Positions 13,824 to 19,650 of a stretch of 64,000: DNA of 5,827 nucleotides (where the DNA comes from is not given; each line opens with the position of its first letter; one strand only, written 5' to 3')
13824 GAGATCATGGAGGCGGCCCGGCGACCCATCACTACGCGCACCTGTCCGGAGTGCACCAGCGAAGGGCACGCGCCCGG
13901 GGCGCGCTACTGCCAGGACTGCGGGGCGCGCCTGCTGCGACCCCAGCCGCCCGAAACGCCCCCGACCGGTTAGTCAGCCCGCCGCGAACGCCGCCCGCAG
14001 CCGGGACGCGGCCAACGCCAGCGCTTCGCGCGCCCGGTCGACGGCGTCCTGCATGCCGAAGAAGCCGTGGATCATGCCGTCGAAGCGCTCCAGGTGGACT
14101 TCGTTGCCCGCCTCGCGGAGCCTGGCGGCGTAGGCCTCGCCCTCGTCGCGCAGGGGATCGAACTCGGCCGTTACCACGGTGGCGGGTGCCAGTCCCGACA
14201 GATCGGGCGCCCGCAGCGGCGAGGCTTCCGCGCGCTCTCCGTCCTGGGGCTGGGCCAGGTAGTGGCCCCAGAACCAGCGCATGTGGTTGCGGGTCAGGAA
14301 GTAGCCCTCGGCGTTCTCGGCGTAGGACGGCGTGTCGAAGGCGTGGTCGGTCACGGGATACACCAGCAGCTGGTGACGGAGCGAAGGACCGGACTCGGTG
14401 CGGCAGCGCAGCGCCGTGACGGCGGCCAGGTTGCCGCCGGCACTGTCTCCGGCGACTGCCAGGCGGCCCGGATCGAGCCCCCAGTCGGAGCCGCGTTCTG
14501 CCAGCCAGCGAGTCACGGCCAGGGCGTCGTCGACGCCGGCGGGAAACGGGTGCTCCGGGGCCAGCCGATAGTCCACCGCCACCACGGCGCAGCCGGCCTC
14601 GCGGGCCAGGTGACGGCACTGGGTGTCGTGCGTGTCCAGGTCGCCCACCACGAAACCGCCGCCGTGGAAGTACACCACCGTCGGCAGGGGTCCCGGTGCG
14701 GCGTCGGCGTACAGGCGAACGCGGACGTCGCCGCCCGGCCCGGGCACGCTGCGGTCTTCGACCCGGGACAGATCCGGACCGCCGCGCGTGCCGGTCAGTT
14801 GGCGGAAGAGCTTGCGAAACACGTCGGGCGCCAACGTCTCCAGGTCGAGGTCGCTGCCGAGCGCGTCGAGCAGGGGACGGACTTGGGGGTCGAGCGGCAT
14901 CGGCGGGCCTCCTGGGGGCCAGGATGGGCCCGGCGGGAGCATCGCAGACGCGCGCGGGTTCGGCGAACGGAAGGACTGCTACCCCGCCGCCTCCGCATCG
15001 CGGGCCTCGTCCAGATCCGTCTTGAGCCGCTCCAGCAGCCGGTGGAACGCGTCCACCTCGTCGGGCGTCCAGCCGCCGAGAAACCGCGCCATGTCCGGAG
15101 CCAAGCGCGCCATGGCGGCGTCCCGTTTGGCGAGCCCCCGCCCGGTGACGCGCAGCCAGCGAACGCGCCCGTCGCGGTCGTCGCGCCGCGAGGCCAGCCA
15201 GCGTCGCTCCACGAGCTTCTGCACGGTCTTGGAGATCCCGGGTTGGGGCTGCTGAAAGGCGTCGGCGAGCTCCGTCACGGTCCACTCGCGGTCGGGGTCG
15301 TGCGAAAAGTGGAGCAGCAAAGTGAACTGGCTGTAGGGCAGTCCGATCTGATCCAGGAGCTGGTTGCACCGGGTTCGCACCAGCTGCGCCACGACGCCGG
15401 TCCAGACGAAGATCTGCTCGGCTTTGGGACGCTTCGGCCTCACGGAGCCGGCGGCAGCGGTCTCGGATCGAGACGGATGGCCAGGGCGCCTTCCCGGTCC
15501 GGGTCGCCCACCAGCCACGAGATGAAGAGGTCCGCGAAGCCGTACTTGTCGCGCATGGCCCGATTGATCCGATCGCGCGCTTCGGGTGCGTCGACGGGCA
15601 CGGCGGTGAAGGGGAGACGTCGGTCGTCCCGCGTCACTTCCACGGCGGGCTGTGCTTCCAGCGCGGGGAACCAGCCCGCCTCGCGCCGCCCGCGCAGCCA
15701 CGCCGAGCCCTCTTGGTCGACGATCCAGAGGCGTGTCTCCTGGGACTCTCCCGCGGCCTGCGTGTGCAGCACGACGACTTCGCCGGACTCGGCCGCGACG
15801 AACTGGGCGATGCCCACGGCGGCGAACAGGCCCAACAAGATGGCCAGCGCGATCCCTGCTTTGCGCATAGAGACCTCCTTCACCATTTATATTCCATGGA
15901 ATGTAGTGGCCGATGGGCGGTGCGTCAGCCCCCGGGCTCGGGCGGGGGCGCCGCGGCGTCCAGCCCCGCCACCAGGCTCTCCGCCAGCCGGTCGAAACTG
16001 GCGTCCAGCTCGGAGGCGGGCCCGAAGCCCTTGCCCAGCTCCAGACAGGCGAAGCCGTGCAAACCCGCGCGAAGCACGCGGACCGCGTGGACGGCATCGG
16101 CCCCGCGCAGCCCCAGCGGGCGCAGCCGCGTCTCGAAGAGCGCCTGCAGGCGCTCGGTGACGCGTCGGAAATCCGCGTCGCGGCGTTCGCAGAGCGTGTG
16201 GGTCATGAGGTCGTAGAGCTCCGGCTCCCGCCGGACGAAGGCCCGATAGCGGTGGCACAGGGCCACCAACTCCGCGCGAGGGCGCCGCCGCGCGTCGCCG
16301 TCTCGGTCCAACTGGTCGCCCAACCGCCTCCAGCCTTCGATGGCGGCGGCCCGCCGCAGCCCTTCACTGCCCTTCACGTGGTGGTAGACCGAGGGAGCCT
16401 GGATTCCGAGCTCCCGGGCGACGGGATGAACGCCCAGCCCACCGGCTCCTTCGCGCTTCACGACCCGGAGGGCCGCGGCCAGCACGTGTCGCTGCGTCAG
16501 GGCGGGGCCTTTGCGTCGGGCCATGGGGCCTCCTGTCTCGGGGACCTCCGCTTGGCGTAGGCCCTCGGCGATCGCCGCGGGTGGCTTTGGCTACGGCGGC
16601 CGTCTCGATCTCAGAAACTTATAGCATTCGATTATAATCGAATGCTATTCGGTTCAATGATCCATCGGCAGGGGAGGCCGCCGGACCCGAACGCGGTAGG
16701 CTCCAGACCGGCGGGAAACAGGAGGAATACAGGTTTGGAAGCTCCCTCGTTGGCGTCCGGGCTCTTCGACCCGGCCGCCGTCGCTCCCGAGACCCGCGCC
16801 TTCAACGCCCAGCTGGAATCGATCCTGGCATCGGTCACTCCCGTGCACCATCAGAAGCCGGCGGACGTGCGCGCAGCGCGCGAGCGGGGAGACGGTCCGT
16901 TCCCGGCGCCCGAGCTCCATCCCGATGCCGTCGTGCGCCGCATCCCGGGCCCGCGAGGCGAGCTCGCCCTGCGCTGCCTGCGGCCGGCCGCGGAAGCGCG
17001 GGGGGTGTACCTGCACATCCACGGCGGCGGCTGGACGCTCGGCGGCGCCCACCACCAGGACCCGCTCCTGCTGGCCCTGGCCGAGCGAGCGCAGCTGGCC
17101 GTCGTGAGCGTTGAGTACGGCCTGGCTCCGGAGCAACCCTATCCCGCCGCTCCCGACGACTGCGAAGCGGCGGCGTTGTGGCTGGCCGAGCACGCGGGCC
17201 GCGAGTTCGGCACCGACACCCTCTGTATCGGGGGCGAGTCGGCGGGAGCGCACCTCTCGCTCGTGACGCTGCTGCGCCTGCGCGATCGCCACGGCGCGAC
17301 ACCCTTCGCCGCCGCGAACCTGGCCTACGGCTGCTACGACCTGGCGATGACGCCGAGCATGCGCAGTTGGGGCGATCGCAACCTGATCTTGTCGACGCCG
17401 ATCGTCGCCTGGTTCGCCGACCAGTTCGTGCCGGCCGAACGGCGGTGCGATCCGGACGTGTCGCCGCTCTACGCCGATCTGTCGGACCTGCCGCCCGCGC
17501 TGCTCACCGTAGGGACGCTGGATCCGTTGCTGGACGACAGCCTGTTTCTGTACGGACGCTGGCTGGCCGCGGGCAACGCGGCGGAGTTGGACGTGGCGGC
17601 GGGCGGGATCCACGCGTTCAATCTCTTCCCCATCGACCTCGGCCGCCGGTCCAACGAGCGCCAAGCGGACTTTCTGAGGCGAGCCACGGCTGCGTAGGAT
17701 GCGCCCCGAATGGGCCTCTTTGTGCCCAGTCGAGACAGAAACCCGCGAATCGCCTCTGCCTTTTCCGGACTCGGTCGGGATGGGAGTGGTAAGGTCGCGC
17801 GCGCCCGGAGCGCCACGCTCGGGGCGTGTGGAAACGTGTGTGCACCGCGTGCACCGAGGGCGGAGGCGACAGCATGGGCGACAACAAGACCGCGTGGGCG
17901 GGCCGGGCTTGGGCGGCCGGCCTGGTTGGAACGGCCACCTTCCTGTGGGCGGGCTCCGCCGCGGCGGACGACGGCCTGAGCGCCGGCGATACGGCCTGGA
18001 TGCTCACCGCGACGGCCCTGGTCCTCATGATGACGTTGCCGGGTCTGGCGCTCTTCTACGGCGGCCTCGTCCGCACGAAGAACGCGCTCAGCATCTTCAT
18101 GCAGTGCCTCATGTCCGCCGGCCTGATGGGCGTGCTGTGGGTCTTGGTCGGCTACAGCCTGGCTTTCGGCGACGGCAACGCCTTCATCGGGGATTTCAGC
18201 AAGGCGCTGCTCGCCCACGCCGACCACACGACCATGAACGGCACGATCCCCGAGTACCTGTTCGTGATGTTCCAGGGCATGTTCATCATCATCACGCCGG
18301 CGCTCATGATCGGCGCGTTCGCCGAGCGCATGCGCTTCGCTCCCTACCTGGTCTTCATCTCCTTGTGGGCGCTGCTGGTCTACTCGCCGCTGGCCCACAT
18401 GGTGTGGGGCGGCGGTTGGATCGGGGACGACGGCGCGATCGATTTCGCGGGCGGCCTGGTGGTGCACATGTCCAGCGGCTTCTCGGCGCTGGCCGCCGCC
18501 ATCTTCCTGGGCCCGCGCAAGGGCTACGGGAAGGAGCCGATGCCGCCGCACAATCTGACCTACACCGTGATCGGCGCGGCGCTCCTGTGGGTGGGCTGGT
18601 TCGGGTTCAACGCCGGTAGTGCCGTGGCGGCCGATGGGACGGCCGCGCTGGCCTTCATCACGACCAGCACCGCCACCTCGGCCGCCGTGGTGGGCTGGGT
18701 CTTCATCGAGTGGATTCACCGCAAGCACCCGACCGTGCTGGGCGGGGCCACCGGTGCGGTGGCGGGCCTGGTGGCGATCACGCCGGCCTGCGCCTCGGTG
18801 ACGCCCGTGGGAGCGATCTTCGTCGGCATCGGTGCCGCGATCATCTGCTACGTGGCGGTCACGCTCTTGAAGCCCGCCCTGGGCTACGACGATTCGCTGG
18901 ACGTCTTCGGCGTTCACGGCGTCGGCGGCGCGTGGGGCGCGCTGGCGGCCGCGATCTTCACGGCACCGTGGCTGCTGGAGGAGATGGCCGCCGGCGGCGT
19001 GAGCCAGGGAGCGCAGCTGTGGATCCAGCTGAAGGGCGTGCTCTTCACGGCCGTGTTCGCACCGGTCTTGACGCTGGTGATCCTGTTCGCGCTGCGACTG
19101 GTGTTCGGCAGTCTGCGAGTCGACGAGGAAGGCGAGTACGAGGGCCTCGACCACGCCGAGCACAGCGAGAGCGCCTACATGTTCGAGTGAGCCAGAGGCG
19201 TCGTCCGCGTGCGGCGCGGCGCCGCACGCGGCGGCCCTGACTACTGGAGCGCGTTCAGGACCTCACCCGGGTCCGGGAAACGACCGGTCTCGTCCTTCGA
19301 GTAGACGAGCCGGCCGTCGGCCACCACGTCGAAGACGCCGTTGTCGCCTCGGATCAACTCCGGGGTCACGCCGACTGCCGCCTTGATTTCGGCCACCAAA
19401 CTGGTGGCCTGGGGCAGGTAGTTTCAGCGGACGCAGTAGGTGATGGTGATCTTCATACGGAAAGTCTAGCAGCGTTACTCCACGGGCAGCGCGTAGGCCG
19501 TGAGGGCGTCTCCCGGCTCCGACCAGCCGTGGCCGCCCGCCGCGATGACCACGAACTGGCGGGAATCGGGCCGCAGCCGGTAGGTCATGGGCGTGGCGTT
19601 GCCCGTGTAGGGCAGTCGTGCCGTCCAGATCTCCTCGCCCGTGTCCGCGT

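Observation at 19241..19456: Hidden selenoprotein gene: SelW-like ORF with an in-frame UGA in a CxxU motif, absent from the ORF track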

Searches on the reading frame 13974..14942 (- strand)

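Call 30: search_protein_families(library=pfam, proteins=[window:13974-14942:-], max_evalue=0.00001)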
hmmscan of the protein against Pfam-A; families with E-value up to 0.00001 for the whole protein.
window:13974-14942:- (322 aa): 3 families
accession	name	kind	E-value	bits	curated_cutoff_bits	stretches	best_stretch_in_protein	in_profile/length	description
PF07859.19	Abhydrolase_3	-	1.7e-83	279.9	25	1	89-295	1-209/210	alpha/beta hydrolase fold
PF20434.5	BD-FAE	-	9.4e-20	71.5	26.8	1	82-181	9-111/215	BD-FAE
PF00135.34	COesterase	-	1.6e-08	34.4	27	1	85-179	102-203/515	Carboxylesterase family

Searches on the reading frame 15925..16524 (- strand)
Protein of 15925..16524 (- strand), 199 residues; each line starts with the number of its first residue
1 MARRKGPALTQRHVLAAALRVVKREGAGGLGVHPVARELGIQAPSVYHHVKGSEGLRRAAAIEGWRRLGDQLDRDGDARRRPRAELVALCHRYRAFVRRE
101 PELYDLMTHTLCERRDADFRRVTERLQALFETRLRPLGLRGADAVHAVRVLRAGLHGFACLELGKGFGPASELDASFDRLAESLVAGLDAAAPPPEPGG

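Call 30: search_protein_families(library=pfam, proteins=[window:15925-16524:-], max_evalue=0.00001)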
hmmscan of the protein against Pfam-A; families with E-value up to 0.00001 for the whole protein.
window:15925-16524:- (199 aa): 1 family
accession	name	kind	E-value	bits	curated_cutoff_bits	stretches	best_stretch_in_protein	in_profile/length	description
PF13305.11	TetR_C_33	-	1.1e-21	77.9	26.8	1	86-183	1-102/103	Tetracyclin repressor-like, C-terminal domain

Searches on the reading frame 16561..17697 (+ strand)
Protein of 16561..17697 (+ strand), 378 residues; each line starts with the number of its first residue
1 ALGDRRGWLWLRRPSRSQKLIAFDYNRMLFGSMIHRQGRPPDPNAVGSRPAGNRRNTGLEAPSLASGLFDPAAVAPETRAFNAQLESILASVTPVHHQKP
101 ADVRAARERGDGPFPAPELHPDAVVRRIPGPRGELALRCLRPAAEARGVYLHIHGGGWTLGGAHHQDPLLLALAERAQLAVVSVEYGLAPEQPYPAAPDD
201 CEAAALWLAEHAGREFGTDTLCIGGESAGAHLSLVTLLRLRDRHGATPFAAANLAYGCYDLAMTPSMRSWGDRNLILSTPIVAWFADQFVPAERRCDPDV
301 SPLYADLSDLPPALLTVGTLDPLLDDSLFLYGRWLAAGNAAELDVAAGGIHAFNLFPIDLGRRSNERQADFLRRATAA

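Call 54: search_protein_families(library=pfam, proteins=[window:16561-17697:+], max_evalue=0.0001)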
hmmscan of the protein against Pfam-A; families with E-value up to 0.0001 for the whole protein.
window:16561-17697:+ (378 aa): 2 families
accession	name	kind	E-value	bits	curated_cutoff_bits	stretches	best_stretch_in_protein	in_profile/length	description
PF07859.19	Abhydrolase_3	-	4.5e-49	167.5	25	1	151-353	2-208/210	alpha/beta hydrolase fold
PF20434.5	BD-FAE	-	3.9e-15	56.4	26.8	1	149-237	15-107/215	BD-FAE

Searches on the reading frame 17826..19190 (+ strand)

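Call 30: search_protein_families(library=pfam, proteins=[window:17826-19190:+], max_evalue=0.00001)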
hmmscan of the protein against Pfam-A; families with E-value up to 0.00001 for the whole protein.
window:17826-19190:+ (454 aa): 1 family
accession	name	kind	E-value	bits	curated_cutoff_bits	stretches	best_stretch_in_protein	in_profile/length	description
PF00909.26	Ammonium_transp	-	5.9e-123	411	23.2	1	57-451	1-399/399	Ammonium Transporter Family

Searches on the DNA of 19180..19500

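Call 40: search_rna_families(source=window, start=19180, end=19500, threshold=evalue, max_evalue=10)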
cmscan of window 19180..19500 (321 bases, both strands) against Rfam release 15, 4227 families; matches with E-value up to 10: 4.
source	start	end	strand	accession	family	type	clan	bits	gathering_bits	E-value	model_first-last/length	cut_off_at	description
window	19301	19366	+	RF01665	P13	Gene; sRNA;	-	21.4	70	0.39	1-76/76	no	Pseudomonas sRNA P13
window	19202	19266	-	RF02827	Scr6106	Gene; sRNA;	-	17.5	52.5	7.9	1-85/85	no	Streptomyces RNA 6106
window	19383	19409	+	RF00078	MicA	Gene; sRNA;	-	15.6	41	5.9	45-71/75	no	MicA sRNA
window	19180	19242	+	RF02136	HTT-AS1_3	Gene; lncRNA;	-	15.2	70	1.1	1-60/60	no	HTT antisense RNA 1 conserved region 3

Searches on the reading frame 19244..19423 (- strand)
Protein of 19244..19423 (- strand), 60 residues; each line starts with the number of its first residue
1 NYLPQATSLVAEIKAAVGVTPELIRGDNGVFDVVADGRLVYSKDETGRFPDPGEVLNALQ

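Call 65: search_protein_representatives(protein=window:19244-19423:-)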
Query: 60 residues. Proteins with E-value up to 0.001 (for the whole library): 387; up to 1e-10: 4; up to 1e-30: 0. The best 150 are listed.
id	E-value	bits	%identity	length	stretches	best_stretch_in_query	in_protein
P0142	5.7e-15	70.3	41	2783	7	22-51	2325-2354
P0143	5.5e-12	60.9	56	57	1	8-59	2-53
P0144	3.1e-11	58.6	54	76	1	2-57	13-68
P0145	8.0e-11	57.3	51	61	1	3-59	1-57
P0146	1.4e-10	56.5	54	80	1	1-59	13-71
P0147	2.1e-10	56.0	53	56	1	9-59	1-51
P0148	2.3e-10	55.9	59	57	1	6-59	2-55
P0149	2.3e-10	55.8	54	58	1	3-59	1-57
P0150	5.1e-10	54.8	53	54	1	9-59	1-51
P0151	5.5e-10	54.7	48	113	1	2-59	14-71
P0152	6.0e-10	54.6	65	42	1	20-59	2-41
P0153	8.7e-10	54.1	54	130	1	8-57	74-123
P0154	2.8e-09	52.5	58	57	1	10-59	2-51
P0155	3.8e-09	52.1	56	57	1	12-59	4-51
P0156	3.9e-09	52.0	51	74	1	1-59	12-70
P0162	9.7e-09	50.8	50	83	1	1-58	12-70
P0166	1.4e-08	50.3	47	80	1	2-60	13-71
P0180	5.8e-08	48.3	48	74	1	1-58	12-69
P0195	1.2e-07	47.3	45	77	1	2-59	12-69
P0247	2.2e-06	43.4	47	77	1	2-59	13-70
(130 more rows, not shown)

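Call 68: find_encoding_contigs(protein=P0180, flank=1000, max_places=2)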
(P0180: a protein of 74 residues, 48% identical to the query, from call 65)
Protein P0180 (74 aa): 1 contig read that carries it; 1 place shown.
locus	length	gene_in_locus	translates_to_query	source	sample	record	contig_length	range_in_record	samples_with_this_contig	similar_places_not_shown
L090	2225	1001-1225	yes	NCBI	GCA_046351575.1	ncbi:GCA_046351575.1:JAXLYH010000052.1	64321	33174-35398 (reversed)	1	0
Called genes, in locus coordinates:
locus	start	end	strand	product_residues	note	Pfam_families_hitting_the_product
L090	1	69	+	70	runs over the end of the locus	-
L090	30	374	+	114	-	PF04986:Y2_Tnp (weak)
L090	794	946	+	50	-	-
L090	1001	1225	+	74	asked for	PF10262:Rdx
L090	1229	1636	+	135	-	-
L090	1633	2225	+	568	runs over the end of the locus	PF00372:Hemocyanin_M, PF00264:Tyrosinase (faint), PF03723:Hemocyanin_C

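Call 69: find_encoding_contigs(protein=P0144, flank=1000, max_places=2)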
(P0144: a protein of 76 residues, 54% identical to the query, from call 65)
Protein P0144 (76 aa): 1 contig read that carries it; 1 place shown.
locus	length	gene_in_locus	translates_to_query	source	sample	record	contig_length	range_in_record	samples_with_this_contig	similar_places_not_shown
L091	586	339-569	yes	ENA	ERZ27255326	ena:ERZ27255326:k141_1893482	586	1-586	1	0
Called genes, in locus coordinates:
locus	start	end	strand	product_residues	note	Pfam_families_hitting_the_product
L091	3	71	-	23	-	?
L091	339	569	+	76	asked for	PF10262:Rdx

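Call 70: find_encoding_contigs(protein=P0162, flank=1000, max_places=2)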
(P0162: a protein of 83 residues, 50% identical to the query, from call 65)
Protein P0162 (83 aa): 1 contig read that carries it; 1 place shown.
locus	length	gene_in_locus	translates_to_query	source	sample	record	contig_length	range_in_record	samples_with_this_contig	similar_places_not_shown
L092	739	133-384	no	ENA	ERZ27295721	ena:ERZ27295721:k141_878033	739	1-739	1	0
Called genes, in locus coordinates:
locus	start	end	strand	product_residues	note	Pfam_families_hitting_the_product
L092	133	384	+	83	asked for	PF10262:Rdx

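Call 71: find_encoding_contigs(protein=P0166, flank=500, max_places=1)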
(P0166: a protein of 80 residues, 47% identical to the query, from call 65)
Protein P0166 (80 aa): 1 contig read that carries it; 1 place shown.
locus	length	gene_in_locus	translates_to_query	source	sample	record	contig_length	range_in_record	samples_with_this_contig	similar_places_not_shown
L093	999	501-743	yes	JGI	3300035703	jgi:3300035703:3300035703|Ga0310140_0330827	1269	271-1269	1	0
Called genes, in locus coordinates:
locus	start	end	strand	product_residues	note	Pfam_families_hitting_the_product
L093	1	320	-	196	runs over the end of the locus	?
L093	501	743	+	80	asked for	PF10262:Rdx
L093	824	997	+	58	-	?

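Call 72: find_encoding_contigs(protein=P0195, flank=500, max_places=1)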
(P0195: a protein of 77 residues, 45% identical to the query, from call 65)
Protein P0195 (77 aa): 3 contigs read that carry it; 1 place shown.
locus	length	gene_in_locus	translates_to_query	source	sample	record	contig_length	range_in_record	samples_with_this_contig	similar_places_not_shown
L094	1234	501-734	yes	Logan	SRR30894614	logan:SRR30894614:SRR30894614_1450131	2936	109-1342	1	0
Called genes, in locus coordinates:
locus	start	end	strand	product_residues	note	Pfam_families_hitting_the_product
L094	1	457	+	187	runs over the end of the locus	?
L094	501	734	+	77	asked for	PF10262:Rdx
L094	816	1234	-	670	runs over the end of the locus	?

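Call 73: find_encoding_contigs(protein=P0247, flank=500, max_places=1)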
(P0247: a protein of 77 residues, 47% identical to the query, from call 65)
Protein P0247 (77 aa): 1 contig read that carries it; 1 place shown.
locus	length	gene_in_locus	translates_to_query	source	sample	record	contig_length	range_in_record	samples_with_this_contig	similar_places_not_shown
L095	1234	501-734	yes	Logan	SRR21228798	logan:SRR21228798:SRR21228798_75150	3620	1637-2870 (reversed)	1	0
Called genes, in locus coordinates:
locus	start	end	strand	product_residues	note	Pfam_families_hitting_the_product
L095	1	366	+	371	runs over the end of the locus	?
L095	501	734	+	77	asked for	PF10262:Rdx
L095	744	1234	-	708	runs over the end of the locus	?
